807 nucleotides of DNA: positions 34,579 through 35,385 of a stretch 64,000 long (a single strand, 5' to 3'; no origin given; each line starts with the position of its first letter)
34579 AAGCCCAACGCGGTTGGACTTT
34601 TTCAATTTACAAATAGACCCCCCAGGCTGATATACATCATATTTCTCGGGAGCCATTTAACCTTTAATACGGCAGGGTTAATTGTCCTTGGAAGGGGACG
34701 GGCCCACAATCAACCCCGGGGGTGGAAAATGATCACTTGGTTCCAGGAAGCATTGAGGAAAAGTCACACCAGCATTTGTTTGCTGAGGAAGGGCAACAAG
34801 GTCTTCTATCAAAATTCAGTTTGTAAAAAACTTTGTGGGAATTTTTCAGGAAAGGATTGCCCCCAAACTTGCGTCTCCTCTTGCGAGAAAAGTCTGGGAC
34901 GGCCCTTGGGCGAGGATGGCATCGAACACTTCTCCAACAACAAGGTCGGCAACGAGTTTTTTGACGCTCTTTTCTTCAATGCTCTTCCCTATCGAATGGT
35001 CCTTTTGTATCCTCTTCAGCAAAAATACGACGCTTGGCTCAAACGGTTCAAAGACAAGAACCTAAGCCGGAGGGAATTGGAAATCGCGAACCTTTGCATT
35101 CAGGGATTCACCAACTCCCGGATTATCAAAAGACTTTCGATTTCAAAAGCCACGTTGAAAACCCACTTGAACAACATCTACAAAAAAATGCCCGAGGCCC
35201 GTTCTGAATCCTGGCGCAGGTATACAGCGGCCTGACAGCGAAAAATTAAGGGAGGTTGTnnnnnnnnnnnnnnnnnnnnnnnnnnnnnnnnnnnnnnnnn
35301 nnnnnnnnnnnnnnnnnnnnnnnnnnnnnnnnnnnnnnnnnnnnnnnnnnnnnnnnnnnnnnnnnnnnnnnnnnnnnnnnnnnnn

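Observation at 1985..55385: Recurrent TGAC-N4-GTCA (CRP/FNR-type) palindrome upstream of respiratory and nitrosative-stress genes: candidate regulon of the single Crp/Fnr regulator in the window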

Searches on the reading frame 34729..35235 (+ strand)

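Call 8: search_protein_families(library=pfam, proteins=[window:34729-35235:+])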
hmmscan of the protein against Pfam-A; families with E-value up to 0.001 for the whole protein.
window:34729-35235:+ (168 aa): 1 family
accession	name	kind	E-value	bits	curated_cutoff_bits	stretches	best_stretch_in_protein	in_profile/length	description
PF00196.25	GerE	-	2.1e-12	46.9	23.5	1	111-154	2-45/57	Bacterial regulatory proteins, luxR family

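Call 91: search_protein_families(library=ncbifam, proteins=[window:34729-35235:+], max_evalue=0.01)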
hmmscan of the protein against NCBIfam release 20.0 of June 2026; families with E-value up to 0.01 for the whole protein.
window:34729-35235:+ (168 aa): 17 families
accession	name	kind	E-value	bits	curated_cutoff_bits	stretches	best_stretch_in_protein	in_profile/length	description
NF052366.1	photon_PedR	equivalog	6e-10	39.2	120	1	111-154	2-45/74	photosynthetic electron transport-dependent transcriptional regulator PedR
TIGR03020.2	EpsA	equivalog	1.1e-07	31.7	170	1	92-154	171-233/247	XrtB/PEP-CTERM-associated transcriptional regulator EpsA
NF047785.1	respo_reg_MadR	equivalog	1.3e-07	31.2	300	1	108-157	145-194/209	MadR family response regulator transcription factor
NF003420.0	PRK04841.1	equivalog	4.9e-07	28.2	537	1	109-155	836-882/903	HTH-type transcriptional regulator MalT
NF007505.1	PRK10100.1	equivalog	5.6e-07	29.4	250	1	105-154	138-187/204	biofilm master transcriptional regulator CsgD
NF007935.0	PRK10651.1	equivalog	2.1e-06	27.1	250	1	108-154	152-198/216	two-component system response regulator NarL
NF052445.1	RespRegMctR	equivalog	6e-06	25.8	300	1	108-157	141-190/205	two-component system response regulator MctR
NF011896.0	PRK15369.1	equivalog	7.6e-05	22.4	242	1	109-154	147-192/211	two component system response regulator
NF007561.1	PRK10188.1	equivalog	0.00025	20.5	350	1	109-155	177-223/240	quorum-sensing transcriptional regulator SdiA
NF007403.0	PRK09935.1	equivalog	0.00035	20.2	271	1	108-154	146-192/210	fimbria biosynthesis transcriptional regulator FimZ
NF007708.0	PRK10403.1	equivalog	0.00036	20.1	343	1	112-154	154-196/215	nitrate/nitrite response regulator protein NarP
NF041232.1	BagY_FevT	exception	0.00043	19.3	700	1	111-154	296-339/367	LuxR family transcriptional regulator BagY/FevT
NF040749.1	tetrathio_RR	equivalog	0.00093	19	290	1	110-155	132-177/191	tetrathionate respiration response regulator TtrR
NF047608.1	LIC13292_fam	subfamily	0.001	19.2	200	1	104-153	95-144/166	LIC13292 family transcriptional regulator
TIGR03541.1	reg_near_HchA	equivalog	0.0017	17.9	215.6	1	96-155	157-215/232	PA1136 family autoinducer-binding transcriptional regulator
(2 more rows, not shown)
